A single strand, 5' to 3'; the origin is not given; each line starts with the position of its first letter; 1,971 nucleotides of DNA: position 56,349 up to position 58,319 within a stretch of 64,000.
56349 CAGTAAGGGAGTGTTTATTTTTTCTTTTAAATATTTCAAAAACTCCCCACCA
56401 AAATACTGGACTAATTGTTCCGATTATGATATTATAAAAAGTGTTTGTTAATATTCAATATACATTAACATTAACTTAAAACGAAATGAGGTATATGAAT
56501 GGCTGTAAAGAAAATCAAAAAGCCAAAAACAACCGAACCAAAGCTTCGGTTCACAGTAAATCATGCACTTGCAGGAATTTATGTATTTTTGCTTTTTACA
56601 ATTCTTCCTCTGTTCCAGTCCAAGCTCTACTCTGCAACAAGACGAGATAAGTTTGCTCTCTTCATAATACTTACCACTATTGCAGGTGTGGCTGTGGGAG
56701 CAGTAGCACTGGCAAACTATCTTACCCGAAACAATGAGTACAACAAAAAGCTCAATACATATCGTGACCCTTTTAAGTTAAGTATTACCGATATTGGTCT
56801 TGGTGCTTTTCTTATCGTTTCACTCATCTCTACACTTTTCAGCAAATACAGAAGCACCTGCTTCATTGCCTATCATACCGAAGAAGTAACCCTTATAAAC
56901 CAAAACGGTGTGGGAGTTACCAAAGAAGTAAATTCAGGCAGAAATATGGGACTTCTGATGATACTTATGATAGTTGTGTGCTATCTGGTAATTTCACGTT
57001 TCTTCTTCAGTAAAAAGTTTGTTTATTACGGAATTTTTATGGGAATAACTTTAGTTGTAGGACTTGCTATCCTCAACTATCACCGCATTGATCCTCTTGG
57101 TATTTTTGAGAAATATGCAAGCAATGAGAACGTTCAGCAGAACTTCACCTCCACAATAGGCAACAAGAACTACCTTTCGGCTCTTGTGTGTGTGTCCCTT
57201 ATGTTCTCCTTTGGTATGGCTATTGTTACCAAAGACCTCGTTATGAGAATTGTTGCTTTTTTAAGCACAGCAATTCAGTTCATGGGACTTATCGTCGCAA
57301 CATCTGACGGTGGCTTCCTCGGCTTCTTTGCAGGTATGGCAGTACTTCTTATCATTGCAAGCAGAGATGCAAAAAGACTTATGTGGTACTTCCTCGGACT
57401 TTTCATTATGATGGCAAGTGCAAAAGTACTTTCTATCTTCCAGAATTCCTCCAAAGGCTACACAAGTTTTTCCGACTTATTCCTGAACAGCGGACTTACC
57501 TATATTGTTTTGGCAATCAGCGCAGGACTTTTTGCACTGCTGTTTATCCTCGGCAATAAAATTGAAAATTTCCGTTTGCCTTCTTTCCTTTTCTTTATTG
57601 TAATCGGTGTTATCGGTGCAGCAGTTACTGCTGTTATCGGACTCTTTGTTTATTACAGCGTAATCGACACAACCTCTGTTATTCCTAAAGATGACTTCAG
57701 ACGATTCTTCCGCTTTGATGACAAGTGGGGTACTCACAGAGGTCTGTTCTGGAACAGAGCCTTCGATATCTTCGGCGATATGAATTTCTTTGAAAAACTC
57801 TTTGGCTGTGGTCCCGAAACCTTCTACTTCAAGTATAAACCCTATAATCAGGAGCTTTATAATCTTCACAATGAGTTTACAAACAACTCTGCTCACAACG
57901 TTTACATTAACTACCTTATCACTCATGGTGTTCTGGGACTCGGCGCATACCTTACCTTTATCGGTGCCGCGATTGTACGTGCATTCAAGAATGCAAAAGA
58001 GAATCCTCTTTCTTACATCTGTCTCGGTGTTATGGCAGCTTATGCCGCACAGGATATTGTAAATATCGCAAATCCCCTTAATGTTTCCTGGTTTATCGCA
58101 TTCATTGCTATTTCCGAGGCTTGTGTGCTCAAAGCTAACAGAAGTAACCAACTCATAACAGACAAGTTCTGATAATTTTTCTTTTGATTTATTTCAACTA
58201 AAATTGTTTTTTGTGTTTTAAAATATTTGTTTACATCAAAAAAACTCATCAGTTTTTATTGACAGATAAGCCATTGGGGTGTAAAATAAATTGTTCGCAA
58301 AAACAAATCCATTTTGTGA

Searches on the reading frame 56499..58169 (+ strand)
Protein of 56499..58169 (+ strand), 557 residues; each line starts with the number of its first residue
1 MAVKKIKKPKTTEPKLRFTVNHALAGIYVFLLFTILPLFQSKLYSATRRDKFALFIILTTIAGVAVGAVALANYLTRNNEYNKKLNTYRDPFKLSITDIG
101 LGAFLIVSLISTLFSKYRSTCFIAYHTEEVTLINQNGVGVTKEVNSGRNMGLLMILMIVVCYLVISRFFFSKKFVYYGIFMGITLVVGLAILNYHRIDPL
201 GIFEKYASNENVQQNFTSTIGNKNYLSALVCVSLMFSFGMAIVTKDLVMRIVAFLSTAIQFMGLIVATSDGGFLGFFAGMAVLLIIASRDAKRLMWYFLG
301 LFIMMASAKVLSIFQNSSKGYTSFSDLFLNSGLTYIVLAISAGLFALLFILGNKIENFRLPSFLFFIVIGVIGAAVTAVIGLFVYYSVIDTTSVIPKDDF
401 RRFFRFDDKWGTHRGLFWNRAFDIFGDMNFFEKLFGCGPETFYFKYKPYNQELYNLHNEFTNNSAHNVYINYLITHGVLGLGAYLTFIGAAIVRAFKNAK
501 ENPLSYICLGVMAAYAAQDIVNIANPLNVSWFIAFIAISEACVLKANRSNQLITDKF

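Call 50: search_protein_families(library=pfam, proteins=[window:56499-58169:+], max_evalue=0.01)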
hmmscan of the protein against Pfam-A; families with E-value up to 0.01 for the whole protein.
window:56499-58169:+ (557 aa): 1 family
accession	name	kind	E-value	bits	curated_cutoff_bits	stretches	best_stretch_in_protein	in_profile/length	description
PF04932.20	Wzy_C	-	4.8e-14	52.8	31.7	1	329-484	13-148/149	O-Antigen ligase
